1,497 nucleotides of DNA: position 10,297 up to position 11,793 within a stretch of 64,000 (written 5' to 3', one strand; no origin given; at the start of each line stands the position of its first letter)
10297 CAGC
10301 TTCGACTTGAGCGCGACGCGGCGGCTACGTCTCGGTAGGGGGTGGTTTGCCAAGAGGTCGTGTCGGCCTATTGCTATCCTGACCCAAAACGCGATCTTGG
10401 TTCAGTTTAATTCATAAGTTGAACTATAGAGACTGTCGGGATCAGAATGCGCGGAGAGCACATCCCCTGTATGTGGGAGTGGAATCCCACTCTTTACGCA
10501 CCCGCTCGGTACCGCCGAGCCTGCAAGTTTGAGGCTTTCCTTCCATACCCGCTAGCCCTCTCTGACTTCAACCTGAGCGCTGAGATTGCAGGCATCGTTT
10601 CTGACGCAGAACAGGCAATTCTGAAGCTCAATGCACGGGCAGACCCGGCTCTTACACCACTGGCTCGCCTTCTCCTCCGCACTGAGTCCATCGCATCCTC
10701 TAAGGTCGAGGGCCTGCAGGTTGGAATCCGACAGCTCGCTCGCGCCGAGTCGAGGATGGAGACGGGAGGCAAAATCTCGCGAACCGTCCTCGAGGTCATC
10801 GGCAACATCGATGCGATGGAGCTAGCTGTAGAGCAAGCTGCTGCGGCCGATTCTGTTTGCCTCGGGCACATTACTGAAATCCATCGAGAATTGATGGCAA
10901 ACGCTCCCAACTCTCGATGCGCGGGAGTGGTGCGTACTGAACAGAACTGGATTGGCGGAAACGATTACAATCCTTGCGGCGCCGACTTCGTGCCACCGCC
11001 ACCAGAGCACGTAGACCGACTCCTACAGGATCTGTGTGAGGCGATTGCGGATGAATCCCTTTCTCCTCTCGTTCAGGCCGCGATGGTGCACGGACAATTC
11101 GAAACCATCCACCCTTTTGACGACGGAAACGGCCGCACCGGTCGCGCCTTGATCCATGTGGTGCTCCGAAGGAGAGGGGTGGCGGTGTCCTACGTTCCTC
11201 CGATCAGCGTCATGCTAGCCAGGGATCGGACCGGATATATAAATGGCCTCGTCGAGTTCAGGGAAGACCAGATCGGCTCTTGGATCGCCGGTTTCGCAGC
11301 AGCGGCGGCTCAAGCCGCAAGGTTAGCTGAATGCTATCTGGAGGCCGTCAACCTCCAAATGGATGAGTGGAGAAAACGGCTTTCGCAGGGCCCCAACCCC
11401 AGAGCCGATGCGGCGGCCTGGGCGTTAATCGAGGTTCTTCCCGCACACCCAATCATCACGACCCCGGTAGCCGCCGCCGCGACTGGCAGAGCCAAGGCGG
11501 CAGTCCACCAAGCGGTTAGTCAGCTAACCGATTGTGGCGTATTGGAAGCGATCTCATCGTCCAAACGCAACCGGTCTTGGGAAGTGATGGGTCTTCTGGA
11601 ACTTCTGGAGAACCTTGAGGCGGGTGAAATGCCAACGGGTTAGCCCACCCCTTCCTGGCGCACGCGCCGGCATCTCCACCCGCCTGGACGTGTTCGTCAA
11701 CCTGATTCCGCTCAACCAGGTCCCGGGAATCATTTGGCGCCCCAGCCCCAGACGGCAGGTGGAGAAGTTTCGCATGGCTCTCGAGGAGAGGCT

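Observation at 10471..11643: The cargo is an orphan class II Fic AMPylator with an intact active site and an in-cis inhibitory helix, with no partner gene.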

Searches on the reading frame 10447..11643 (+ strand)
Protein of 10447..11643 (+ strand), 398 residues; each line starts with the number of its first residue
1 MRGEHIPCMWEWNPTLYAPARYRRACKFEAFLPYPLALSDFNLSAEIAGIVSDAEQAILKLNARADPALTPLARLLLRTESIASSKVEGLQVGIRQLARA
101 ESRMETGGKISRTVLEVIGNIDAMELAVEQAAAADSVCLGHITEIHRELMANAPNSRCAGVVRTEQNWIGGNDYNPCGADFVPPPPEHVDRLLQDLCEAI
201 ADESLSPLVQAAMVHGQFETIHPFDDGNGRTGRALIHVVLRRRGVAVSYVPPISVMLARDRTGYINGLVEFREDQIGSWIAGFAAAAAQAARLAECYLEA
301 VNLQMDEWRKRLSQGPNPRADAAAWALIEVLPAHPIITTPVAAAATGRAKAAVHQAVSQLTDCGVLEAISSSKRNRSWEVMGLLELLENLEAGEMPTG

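Call 5: search_protein_families(library=pfam, proteins=[window:10447-11643:+], max_evalue=0.01)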
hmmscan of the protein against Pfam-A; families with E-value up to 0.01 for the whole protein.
window:10447-11643:+ (398 aa): 4 families
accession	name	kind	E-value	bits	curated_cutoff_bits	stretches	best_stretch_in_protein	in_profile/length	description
PF02661.23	Fic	-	5.1e-22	79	24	1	139-240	4-93/93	Fic/DOC family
PF13784.11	Fic_N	-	1.4e-08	35.1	26.7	1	52-129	5-82/82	Fic/DOC family N-terminal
PF07756.17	DUF1612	-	8.3e-05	23.3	30.1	0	203-261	24-81/127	Protein of unknown function (DUF1612)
PF25212.1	HVO_A0114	-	0.00032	20.9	27.6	1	324-371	24-71/84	HVO_A0114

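Call 6: search_protein_families(library=padloc, proteins=[window:10447-11643:+], max_evalue=0.01)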
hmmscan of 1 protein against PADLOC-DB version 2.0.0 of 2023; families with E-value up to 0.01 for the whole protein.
window:10447-11643:+ (398 aa): 7 families
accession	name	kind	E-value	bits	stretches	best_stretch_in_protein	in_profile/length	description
PDLC03963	SoFic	-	5e-72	241.3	1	27-388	5-359/361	-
PDLC04966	PDC-S24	-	7.9e-25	85.6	1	128-271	223-368/497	-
PDLC04840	PDC-S04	-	5.5e-16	57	1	101-238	38-172/227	-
PDLC04836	PDC-S04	-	3.2e-13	47.4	1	135-278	87-218/244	-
PDLC04837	PDC-S04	-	5.6e-13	46.7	1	84-236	33-179/234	-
PDLC04839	PDC-S04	-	1.1e-10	39.5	1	118-245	40-164/205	-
PDLC04838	PDC-S04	-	4.5e-07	27.9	1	132-248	58-170/209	-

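Call 7: search_protein_families(library=ncbifam, proteins=[window:10447-11643:+], max_evalue=0.01)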
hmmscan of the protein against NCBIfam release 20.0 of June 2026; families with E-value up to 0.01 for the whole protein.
window:10447-11643:+ (398 aa): 3 families
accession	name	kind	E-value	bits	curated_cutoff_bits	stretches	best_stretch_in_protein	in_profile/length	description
NF046030.1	ProtAdlyltaseSoFic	equivalog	2.5e-17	62.9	550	1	192-387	162-355/361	protein adenylyltransferase Fic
TIGR02613.1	mob_myst_B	hypoth_equivalog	2.3e-06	27.6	124.4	1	135-267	47-169/186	mobile mystery protein B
NF041381.1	XopAC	subfamily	0.00011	21.1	450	1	180-245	350-416/451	XopAC/AvrAC family type III secretion system effector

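Call 8: search_solved_structures(query=window:10447-11643:+, max_evalue=0.001, show_alignments=2)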
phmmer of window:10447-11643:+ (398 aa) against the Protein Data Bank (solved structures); distinct sequences matched with E-value up to 0.001: 27.
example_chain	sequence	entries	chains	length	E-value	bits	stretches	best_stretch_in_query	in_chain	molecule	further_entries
7cb8_A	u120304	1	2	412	8.8e-58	199.8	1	29-390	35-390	Fic-domain containing protein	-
5jj6_A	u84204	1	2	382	8.5e-15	58.3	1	87-248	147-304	Adenosine monophosphate-protein transferase FICD homolog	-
5jj7_A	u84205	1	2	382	2.1e-14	57.1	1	98-248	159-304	Adenosine monophosphate-protein transferase FICD homolog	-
6i7j_A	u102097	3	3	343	8.6e-12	48.4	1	94-280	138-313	Adenosine monophosphate-protein transferase FICD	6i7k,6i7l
6zmd_B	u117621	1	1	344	1.3e-11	47.9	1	100-281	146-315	Protein adenylyltransferase FICD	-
3zec_A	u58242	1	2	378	1.5e-11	47.7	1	180-374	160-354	ADENOSINE MONOPHOSPHATE-PROTEIN TRANSFERASE SOFIC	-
6i7g_A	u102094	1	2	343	1.6e-11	47.6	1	100-280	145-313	Adenosine monophosphate-protein transferase FICD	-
4u04_A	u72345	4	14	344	1.6e-11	47.6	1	100-280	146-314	Adenosine monophosphate-protein transferase FICD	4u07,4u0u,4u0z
9tcl_B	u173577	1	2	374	1.7e-11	47.5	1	181-374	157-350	Protein adenylyltransferase SoFic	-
9tc4_A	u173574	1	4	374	1.7e-11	47.4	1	181-374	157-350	Protein adenylyltransferase SoFic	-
9tch_A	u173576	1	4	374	1.8e-11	47.4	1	181-374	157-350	Protein adenylyltransferase SoFic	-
3eqx_A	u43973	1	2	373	1.8e-11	47.4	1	181-374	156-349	FIC DOMAIN CONTAINING TRANSCRIPTIONAL REGULATOR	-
3zcn_A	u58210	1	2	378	1.9e-11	47.3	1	181-374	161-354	ADENOSINE MONOPHOSPHATE-PROTEIN TRANSFERASE SOFIC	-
9yz5_A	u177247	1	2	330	2.6e-11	46.8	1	101-280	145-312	Protein adenylyltransferase FICD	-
4u0s_A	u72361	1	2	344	2.8e-11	46.8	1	101-280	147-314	Adenosine monophosphate-protein transferase FICD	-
7xux_A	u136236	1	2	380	4.3e-10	42.9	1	32-271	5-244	Fido domain-containing protein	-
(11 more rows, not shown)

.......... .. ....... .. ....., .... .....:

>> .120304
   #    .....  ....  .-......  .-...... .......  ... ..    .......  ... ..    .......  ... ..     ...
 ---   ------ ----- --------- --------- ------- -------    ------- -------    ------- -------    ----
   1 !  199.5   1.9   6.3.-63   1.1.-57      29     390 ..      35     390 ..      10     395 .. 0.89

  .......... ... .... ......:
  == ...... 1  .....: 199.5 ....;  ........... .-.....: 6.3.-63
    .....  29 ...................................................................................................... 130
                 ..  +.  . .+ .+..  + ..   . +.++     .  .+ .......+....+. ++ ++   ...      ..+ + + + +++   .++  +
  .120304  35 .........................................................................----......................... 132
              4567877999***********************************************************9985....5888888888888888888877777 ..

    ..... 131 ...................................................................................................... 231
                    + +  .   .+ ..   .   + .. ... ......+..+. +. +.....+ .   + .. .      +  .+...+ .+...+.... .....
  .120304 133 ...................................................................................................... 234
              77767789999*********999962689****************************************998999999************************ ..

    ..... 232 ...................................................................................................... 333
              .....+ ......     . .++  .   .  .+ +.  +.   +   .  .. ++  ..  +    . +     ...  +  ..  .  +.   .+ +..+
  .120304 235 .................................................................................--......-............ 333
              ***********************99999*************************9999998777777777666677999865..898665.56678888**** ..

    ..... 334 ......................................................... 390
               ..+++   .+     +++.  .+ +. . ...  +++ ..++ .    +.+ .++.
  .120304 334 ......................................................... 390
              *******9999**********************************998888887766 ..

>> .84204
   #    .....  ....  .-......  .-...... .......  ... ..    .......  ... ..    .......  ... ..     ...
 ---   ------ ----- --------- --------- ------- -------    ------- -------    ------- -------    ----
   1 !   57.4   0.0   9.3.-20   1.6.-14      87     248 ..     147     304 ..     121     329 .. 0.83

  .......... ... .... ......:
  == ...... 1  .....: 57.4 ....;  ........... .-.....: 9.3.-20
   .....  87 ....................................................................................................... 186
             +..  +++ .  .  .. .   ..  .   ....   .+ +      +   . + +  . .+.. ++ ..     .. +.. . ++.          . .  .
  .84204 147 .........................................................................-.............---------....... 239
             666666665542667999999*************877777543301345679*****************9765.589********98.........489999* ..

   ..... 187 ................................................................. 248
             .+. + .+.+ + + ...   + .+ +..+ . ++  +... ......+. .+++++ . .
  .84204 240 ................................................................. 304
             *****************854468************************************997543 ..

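Call 9: find_homologous_proteins(query=window:10447-11643:+, max_evalue=1e-10)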
Query window:10447-11643:+ (398 aa): 7270 proteins with E <= 1e-10 among 8000 candidates; the best 120 are listed.
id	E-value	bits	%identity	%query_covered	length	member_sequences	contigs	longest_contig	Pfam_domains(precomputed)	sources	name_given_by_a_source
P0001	2.3e-256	868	100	98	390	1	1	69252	PF13784.12,PF02661.24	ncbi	ncbi:MAG: Fic family protein [Gemmatimonadota bacterium]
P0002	3.8e-206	703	80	100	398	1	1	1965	PF25212.3,PF13784.12,PF02661.24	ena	-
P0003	1.4e-195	668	75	99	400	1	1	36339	PF13784.12,PF02661.24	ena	-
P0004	4.9e-190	650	74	95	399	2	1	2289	PF07756.18,PF13784.12,PF02661.24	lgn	-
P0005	5.1e-190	650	73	99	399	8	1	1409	PF07756.18,PF13784.12,PF02661.24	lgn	-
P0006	1.2e-189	649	72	96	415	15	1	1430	PF07756.18,PF13784.12,PF02661.24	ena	-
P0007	2.1e-189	648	72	99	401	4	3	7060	PF07756.18,PF13784.12,PF02661.24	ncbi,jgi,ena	-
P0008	3.2e-189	647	72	99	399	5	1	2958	PF07756.18,PF13784.12,PF02661.24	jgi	-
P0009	1.3e-188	645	72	100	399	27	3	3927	PF07756.18,PF13784.12,PF02661.24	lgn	-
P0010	2.9e-188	644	72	99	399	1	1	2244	PF07756.18,PF13784.12,PF02661.24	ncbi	ncbi:MAG: Fic family protein [Thermoanaerobaculales bacterium]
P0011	5.3e-188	643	72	96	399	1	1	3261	PF07756.18,PF13784.12,PF02661.24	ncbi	-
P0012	5.5e-188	643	73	95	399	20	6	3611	PF07756.18,PF13784.12,PF02661.24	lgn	-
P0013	8.4e-188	643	72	96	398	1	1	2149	PF07756.18,PF13784.12,PF02661.24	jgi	-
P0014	1.5e-187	642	72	99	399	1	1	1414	PF07756.18,PF13784.12,PF02661.24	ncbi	-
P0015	1.9e-187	642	72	99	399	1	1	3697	PF07756.18,PF13784.12,PF02661.24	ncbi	-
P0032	2.1e-185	635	73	95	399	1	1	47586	PF07756.18,PF13784.12,PF02661.24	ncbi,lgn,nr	ncbi:MAG TPA: Fic family protein [Longimicrobiales bacterium]|nr:Fic family protein [Longimicrobiale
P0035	6.7e-185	633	71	99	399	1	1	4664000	PF13784.12,PF02661.24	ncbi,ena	-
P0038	3.8e-184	631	70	96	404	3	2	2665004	PF13784.12,PF02661.24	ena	-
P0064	2.1e-179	615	70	96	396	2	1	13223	PF13784.12,PF02661.24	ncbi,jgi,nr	ncbi:MAG: Fic family protein [Gemmatimonadota bacterium]|nr:Fic family protein [Gemmatimonadota bact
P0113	1.7e-171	589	67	99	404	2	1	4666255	PF13784.12,PF02661.24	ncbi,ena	-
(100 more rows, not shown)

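Call 15: find_encoding_contigs(protein=P0003, flank=8000, max_places=3)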
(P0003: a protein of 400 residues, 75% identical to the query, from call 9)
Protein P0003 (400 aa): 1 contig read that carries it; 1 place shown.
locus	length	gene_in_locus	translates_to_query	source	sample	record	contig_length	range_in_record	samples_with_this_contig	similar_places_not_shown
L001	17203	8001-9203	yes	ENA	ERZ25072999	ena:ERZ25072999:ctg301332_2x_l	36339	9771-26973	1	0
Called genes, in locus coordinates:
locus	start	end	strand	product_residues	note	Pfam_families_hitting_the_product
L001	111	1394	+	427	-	PF02661:Fic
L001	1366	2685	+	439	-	PF14691:Fer4_20, PF07992:Pyr_redox_2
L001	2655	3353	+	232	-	PF13484:Fer4_16 (faint), PF13237:Fer4_10 (faint), PF12797:Fer4_2 (faint), PF14697:Fer4_21 (faint), PF12838:Fer4_7, PF00037:Fer4 (weak)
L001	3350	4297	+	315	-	PF01558:POR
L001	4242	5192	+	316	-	PF01855:POR_N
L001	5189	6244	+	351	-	PF02775:TPP_enzyme_C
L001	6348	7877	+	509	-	PF00144:Beta-lactamase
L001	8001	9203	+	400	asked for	PF13784:Fic_N, PF02661:Fic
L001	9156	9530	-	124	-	-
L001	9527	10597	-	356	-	PF00092:VWA, PF13519:VWA_2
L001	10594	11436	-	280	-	PF00092:VWA, PF13519:VWA_2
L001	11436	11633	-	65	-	-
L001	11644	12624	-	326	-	-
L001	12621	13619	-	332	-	-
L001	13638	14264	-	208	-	PF01882:DUF58, PF13519:VWA_2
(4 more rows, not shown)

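Call 16: find_encoding_contigs(protein=P0032, flank=8000, max_places=3)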
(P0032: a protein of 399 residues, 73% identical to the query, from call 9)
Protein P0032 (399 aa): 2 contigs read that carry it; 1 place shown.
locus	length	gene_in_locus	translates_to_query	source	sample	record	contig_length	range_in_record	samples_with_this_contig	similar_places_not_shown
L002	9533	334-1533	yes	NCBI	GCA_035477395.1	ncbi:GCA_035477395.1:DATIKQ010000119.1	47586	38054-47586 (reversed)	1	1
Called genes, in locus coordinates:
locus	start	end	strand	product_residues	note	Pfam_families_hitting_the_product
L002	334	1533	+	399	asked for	PF07756:DUF1612 (faint), PF13784:Fic_N, PF02661:Fic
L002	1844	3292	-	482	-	PF04389:Peptidase_M28 (weak), PF01546:Peptidase_M20, PF07687:M20_dimer (faint)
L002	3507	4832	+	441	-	-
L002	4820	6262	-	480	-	PF13187:Fer4_9 (faint), PF12838:Fer4_7, PF13247:Fer4_11, PF00037:Fer4, PF12797:Fer4_2 (weak), PF12837:Fer4_6 (weak), PF13237:Fer4_10 (weak), PF04976:DmsC (weak), +1 more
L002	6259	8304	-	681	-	PF04879:Molybdop_Fe4S4, PF00384:Molybdopterin, PF01568:Molydop_binding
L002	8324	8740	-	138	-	-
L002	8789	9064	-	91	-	PF01037:AsnC_trans_reg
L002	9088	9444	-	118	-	PF02641:DUF190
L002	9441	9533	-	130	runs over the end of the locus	PF02537:CRCB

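Call 17: find_encoding_contigs(protein=P0035, flank=8000, max_places=3)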
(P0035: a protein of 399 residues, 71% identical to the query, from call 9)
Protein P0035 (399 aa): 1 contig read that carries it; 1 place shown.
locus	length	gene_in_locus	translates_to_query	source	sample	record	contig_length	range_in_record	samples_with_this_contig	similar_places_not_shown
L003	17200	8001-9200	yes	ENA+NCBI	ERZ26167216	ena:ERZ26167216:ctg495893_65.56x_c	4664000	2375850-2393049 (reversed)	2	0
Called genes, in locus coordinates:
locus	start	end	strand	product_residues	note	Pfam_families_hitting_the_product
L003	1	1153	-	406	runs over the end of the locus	PF07690:MFS_1, PF13347:MFS_2 (faint), PF11700:ATG22, PF12832:MFS_1_like (weak), PF07690:MFS_1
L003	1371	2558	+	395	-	-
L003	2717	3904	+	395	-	-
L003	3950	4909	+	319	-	PF00498:FHA, PF00211:Guanylate_cyc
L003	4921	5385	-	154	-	-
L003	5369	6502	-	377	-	PF01636:APH (faint), PF00069:Pkinase, PF03109:ABC1 (faint), PF07714:PK_Tyr_Ser-Thr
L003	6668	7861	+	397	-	PF07786:HGSNAT_cat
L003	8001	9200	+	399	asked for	PF13784:Fic_N, PF02661:Fic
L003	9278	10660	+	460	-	PF00939:Na_sulph_symp, PF03600:CitMHS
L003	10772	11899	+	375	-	PF00282:Pyridoxal_deC, PF00266:Aminotran_5 (weak)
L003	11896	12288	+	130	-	PF01842:ACT, PF13291:ACT_4 (faint), PF19571:ACT_8, PF22629:ACT_AHAS_ss (faint), PF01842:ACT (weak)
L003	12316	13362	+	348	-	PF26550:Tricorn_2nd, PF26549:Tricorn_N, PF07676:PD40 (weak), PF26549:Tricorn_N (weak)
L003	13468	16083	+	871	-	PF07635:PSCyt1, PF07583:PSCyt2, PF07587:PSD1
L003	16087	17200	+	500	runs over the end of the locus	PF07394:DUF1501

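Call 21: find_encoding_contigs(protein=P0002, flank=3000, max_places=3)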
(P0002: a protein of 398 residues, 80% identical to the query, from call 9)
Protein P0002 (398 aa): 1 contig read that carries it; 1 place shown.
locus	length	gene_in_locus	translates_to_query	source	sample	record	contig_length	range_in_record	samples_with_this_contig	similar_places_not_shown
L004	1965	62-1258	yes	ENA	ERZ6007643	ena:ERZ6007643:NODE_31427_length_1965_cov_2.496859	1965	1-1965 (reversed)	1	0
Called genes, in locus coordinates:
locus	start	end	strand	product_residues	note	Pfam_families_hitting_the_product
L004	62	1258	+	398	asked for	PF13784:Fic_N, PF25212:HVO_A0114 (faint), PF02661:Fic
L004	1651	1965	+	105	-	?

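Call 22: find_encoding_contigs(protein=P0001, flank=10000, max_places=3)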
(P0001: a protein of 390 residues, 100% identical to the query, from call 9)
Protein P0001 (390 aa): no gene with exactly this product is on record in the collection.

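Call 41: find_related_loci(query=window:10447-11643:+, collection=metagenome_contigs, flank=6000)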
Query window:10447-11643:+ (398 aa) in metagenome_contigs; peptide patterns used: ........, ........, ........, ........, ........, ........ (x = any residue, [..] = any of these).
240 stretches matched a pattern; 192 encode a relative of the query (tblastn E <= 1e-3); the best 80 are kept; 80 distinct loci.
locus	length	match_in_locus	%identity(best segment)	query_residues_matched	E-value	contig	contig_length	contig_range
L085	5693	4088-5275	72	1-396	0e+0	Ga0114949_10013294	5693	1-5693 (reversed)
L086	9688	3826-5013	72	1-396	0e+0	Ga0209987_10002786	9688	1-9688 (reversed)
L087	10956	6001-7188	72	1-396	1e-174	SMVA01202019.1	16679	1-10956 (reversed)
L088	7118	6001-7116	72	1-372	9e-164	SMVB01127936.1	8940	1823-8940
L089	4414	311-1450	65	1-379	2e-167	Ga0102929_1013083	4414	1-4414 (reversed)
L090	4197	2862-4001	64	1-379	4e-167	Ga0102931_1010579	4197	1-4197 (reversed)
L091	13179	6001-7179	68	1-393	6e-157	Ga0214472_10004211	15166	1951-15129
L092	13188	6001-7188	57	1-396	3e-151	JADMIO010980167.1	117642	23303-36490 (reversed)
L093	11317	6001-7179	57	1-393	1e-150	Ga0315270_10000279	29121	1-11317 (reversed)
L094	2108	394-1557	59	10-396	1e-160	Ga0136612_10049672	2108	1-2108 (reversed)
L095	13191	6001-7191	58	1-398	3e-149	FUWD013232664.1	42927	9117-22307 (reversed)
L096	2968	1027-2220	59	1-397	9e-156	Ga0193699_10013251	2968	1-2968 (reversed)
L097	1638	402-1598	58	1-396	1e-160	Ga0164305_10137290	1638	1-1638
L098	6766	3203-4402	62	1-396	7e-148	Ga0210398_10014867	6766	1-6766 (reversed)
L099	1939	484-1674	54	1-397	3e-158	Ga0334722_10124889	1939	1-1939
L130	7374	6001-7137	63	1-379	5e-135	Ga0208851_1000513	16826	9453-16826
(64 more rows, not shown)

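Call 42: find_related_loci(query=window:10447-11643:+, collection=viral_contigs, flank=6000)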
Query window:10447-11643:+ (398 aa) in viral_contigs; peptide patterns used: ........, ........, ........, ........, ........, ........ (x = any residue, [..] = any of these).
2 stretches matched a pattern, but none encodes a relative of the query by tblastn (E <= 1e-3).
